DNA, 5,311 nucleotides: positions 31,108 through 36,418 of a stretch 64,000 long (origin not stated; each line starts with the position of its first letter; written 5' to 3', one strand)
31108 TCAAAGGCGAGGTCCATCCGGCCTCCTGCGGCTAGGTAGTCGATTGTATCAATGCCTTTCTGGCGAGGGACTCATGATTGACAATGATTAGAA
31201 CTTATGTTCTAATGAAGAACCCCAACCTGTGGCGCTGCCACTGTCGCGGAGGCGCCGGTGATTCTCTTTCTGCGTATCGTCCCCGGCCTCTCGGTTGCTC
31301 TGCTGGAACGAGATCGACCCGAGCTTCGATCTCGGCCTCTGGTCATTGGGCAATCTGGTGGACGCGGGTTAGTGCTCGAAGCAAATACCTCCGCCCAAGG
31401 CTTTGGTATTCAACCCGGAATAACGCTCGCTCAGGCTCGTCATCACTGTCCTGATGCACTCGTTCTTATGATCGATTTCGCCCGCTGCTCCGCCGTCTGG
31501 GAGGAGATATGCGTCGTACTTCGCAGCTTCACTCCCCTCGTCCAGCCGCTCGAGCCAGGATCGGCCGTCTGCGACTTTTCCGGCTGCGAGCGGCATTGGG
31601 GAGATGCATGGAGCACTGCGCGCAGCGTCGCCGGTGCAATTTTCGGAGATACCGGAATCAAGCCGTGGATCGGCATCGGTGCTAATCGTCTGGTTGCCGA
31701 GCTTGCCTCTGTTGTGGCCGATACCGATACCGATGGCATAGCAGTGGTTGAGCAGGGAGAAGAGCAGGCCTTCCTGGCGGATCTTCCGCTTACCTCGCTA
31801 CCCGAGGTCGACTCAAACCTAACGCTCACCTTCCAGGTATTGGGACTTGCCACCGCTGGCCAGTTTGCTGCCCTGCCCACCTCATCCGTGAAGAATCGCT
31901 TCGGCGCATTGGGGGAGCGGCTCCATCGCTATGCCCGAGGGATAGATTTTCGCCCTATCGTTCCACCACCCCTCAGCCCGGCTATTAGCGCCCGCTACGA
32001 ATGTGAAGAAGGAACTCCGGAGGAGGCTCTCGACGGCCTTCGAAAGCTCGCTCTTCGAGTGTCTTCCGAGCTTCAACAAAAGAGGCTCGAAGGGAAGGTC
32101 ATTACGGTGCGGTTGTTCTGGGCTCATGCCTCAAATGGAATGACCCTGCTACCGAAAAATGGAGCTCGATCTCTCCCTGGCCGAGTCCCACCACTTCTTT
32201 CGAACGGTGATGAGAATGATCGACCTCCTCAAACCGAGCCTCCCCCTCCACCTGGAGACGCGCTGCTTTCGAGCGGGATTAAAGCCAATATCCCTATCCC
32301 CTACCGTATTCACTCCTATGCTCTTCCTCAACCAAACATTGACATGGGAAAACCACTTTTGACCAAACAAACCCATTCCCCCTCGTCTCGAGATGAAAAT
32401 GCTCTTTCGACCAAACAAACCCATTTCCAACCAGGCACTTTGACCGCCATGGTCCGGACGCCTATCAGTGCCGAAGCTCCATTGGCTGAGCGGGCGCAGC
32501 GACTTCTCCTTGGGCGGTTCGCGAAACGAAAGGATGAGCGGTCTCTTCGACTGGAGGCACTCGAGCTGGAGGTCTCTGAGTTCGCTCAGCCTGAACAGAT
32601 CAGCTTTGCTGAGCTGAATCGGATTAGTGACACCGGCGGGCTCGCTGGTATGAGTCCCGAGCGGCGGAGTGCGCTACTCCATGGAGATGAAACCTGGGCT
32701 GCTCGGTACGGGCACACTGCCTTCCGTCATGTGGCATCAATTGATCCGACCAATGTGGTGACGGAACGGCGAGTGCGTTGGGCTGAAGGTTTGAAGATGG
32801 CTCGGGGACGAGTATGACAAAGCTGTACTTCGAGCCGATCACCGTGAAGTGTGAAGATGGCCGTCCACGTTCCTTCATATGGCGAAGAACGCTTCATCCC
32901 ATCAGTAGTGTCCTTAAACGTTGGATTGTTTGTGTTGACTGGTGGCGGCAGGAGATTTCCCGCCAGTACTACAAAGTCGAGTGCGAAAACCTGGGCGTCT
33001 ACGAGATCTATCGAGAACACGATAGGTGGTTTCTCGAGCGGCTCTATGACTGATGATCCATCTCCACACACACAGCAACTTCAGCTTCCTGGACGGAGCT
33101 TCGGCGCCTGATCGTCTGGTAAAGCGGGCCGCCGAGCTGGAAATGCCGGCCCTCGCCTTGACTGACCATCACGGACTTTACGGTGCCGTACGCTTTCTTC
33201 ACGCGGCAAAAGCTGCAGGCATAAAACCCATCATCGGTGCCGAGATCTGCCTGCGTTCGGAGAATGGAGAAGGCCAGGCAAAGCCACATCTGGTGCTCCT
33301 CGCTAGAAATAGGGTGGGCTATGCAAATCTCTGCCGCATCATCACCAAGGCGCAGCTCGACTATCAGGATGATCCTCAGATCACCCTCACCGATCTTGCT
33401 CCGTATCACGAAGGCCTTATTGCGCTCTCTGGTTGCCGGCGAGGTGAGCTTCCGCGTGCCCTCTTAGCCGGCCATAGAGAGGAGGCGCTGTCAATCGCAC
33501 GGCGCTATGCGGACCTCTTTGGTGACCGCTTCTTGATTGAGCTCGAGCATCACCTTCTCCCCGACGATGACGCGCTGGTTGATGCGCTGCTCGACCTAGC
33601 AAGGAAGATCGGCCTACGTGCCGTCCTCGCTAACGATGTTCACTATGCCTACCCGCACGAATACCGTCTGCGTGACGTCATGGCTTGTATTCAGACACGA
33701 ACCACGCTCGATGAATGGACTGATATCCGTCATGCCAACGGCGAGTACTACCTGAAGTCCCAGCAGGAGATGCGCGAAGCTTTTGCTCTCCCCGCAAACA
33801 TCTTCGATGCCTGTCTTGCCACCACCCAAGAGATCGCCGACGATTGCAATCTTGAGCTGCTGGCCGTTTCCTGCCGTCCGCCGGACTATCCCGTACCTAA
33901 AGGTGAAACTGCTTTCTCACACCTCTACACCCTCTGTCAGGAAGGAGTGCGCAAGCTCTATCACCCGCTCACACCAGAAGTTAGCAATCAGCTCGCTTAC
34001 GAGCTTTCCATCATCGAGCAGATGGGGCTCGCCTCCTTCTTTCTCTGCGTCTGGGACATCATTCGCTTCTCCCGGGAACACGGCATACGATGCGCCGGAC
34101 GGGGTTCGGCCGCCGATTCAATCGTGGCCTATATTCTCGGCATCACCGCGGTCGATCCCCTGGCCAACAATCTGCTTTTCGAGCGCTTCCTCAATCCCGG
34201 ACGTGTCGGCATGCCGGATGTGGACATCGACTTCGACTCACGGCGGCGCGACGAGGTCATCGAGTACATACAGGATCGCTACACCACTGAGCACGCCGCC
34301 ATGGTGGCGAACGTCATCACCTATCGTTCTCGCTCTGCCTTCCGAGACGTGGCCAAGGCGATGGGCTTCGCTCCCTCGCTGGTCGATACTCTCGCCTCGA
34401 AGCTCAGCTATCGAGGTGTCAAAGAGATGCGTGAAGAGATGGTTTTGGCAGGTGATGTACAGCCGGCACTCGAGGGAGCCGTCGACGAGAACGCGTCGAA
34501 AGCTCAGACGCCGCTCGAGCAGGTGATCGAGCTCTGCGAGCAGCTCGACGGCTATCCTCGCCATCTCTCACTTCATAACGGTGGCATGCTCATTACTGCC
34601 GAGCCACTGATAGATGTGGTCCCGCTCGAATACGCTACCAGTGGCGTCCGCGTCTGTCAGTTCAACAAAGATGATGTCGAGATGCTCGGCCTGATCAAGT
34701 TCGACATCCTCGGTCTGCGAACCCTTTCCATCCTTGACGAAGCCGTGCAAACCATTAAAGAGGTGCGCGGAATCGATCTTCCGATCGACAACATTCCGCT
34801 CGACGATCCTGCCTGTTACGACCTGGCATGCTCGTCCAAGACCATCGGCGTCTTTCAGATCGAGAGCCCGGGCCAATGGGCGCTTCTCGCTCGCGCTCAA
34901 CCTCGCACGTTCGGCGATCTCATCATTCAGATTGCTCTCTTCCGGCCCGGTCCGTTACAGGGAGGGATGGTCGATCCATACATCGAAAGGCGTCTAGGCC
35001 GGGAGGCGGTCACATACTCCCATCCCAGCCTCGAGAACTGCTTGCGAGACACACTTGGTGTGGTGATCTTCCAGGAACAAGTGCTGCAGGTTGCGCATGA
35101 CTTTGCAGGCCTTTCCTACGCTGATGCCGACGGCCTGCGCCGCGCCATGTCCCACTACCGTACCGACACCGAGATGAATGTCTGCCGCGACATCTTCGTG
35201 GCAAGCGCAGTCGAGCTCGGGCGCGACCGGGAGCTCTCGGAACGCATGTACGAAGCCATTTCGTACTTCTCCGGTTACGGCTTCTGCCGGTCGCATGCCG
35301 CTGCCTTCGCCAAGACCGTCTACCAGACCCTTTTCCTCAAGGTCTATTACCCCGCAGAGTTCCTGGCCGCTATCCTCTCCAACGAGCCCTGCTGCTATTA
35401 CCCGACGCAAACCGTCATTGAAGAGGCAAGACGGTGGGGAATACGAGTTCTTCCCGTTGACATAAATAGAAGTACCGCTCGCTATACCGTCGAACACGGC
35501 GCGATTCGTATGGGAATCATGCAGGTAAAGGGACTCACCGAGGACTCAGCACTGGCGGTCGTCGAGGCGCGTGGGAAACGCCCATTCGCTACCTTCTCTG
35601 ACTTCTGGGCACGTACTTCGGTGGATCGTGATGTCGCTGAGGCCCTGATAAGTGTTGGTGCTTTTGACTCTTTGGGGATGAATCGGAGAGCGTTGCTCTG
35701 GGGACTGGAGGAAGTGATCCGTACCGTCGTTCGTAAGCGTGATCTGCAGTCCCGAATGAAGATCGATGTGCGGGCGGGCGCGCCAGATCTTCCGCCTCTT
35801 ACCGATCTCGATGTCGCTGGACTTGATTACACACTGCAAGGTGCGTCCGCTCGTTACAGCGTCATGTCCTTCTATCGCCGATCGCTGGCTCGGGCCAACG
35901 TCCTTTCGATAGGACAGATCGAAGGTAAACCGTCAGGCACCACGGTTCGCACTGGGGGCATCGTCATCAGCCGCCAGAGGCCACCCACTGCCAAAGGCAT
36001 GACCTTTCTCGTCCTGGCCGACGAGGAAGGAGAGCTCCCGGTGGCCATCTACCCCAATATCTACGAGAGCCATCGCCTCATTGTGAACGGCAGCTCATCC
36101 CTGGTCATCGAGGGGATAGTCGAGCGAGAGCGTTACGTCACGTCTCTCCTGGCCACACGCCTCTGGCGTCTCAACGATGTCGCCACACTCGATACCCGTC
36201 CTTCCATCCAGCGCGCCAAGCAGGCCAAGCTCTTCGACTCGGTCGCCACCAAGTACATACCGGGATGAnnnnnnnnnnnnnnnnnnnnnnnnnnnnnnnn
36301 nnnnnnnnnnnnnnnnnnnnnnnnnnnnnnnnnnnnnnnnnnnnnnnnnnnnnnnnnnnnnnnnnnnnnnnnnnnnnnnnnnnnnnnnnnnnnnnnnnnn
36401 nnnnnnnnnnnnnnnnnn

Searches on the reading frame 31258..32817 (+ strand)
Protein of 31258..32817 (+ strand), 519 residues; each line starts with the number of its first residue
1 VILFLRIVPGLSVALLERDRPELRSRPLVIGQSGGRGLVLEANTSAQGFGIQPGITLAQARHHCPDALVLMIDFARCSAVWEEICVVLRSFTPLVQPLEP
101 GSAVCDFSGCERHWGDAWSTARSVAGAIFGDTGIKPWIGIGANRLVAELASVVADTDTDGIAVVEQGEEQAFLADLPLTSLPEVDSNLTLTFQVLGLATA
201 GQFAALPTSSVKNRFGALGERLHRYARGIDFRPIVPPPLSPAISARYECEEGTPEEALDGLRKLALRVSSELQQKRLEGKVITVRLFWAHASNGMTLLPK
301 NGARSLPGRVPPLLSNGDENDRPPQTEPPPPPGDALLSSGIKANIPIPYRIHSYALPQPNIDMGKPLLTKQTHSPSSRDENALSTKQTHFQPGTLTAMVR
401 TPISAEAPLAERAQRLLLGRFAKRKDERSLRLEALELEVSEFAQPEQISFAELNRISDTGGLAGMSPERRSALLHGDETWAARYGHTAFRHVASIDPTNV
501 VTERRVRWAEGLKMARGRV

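Call 18: search_protein_families(library=pfam, proteins=[window:31258-32817:+])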
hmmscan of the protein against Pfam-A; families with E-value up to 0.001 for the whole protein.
window:31258-32817:+ (519 aa): 1 family
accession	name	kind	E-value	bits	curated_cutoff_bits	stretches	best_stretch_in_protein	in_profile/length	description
PF00817.25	IMS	-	1.5e-27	96.7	23.2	1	15-151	10-147/148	impB/mucB/samB family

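Call 38: search_protein_families(library=ncbifam, proteins=[window:31258-32817:+], max_evalue=1e-10)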
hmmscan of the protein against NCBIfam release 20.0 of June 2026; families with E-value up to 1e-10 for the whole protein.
window:31258-32817:+ (519 aa): 9 families
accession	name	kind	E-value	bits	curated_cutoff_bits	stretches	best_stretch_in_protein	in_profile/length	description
NF002677.0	PRK02406.1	equivalog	1.5e-38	132.9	256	1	17-286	22-294/357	DNA polymerase IV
NF002751.0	PRK02794.1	equivalog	6.2e-38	130.8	371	1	17-286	54-323/425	DNA polymerase IV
NF002848.0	PRK03103.1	subfamily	1.7e-36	125.6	381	1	20-236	23-242/410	DNA polymerase IV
NF002882.0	PRK03348.1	equivalog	3.8e-34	118.2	389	1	18-286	22-293/461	DNA polymerase IV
NF003015.0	PRK03858.1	subfamily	2.5e-33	115.7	367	1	17-289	23-292/399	DNA polymerase IV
NF010731.0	PRK14133.1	equivalog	4.6e-24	85.3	362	1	17-286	19-285/352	DNA polymerase IV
NF002492.0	PRK01810.1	equivalog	6.6e-24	84.4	399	1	20-284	29-296/412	DNA polymerase IV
NF002883.0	PRK03352.1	equivalog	5.6e-22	78.4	330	1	18-285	22-292/347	DNA polymerase IV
NF002292.0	PRK01216.1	equivalog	3.4e-12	46.1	339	1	20-204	20-206/351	DNA polymerase IV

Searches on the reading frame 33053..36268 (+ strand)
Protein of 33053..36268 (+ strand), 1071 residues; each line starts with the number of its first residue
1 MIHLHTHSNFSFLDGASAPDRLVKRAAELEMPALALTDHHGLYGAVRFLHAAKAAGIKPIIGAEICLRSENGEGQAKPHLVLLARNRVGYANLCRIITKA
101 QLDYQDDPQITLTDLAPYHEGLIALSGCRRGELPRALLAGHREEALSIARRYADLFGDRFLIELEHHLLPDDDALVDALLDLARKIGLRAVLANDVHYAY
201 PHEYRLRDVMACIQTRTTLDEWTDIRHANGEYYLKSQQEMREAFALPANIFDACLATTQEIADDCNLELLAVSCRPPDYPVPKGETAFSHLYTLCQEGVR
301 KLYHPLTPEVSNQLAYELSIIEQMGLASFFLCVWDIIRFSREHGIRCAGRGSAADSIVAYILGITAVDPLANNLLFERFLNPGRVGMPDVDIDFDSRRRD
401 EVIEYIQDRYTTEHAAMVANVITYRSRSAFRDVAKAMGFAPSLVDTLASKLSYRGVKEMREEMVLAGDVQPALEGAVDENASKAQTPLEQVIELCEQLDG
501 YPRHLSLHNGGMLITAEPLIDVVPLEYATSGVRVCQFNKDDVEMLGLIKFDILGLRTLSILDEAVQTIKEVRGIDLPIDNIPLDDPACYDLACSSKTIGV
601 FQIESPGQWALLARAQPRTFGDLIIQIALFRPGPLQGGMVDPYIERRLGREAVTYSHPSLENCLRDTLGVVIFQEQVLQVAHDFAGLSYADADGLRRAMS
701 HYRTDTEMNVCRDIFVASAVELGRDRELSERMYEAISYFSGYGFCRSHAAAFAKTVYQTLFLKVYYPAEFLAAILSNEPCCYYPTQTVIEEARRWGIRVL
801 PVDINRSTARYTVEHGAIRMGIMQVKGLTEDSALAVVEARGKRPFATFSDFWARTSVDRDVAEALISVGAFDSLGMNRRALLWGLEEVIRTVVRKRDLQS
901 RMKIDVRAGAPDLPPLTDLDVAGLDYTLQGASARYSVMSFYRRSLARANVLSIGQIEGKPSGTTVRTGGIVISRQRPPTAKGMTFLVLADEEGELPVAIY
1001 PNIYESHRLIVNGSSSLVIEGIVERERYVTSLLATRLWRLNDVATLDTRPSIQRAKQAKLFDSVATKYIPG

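Call 18: search_protein_families(library=pfam, proteins=[window:33053-36268:+])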
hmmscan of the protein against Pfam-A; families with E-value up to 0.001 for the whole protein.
window:33053-36268:+ (1071 aa): 5 families
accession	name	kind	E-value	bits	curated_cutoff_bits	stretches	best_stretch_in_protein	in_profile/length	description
PF07733.18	DNA_pol3_alpha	-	5.6e-80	269.1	23.9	1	290-554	2-260/260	Bacterial DNA polymerase III alpha NTPase domain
PF17657.6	DNA_pol3_finger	-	3.3e-53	179.9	22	1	557-721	1-164/166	Bacterial DNA polymerase III alpha subunit finger domain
PF02811.25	PHP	-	6.4e-48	163.6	26.4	1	3-167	1-164/164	PHP domain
PF14579.12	HHH_6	-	3.1e-25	88.6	25.6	1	796-881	1-90/90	Helix-hairpin-helix motif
PF03934.19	T2SSK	-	0.00057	20.6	24.2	0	825-868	15-62/63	Type II secretion system (T2SS), protein K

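Call 38: search_protein_families(library=ncbifam, proteins=[window:33053-36268:+], max_evalue=1e-10)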
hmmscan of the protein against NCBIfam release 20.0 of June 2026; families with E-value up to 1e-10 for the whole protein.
window:33053-36268:+ (1071 aa): 13 families
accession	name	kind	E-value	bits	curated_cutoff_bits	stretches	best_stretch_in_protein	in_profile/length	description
NF004225.0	PRK05672.1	subfamily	3.4e-297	988.8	939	1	3-1043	8-1035/1047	error-prone DNA polymerase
NF004226.0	PRK05673.1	equivalog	7.7e-272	905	1002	1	2-1044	7-1066/1146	DNA polymerase III subunit alpha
NF005298.0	PRK06826.1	equivalog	5.4e-260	865.6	1260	1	2-1041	6-1073/1151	DNA polymerase III subunit alpha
TIGR00594.1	polc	superfamily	2.6e-251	836.9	434.35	1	2-898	2-905/1022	DNA polymerase III subunit alpha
NF005377.0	PRK06920.1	equivalog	4e-207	690.5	1806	1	2-1046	4-1029/1108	DNA polymerase III subunit alpha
NF005617.0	PRK07374.1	equivalog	4.8e-198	660.6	1653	1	2-892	4-913/1170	DNA polymerase III subunit alpha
NF007079.0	PRK09532.1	equivalog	1.9e-153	512.8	1525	1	2-755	4-785/876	DNA polymerase III subunit alpha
NF005582.0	PRK07279.1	equivalog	5.1e-150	501.5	1279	2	203-1025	163-950/1033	DNA polymerase III subunit alpha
NF005516.0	PRK07135.1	equivalog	5e-147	491.7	1084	2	246-891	187-828/974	DNA polymerase III DnaE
NF004550.0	PRK05898.1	equivalog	1.2e-138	463.9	1182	2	190-898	137-833/971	DNA polymerase III subunit alpha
NF001688.0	PRK00448.1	equivalog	5.2e-51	173.4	873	1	77-371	614-914/1445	PolC-type DNA polymerase III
TIGR01405.1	polC_Gram_pos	equivalog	2.7e-46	157.9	1043.45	1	77-371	380-679/1211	DNA polymerase III subunit alpha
NF005616.0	PRK07373.1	equivalog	1.4e-26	93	646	1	743-890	37-188/449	DNA polymerase III subunit alpha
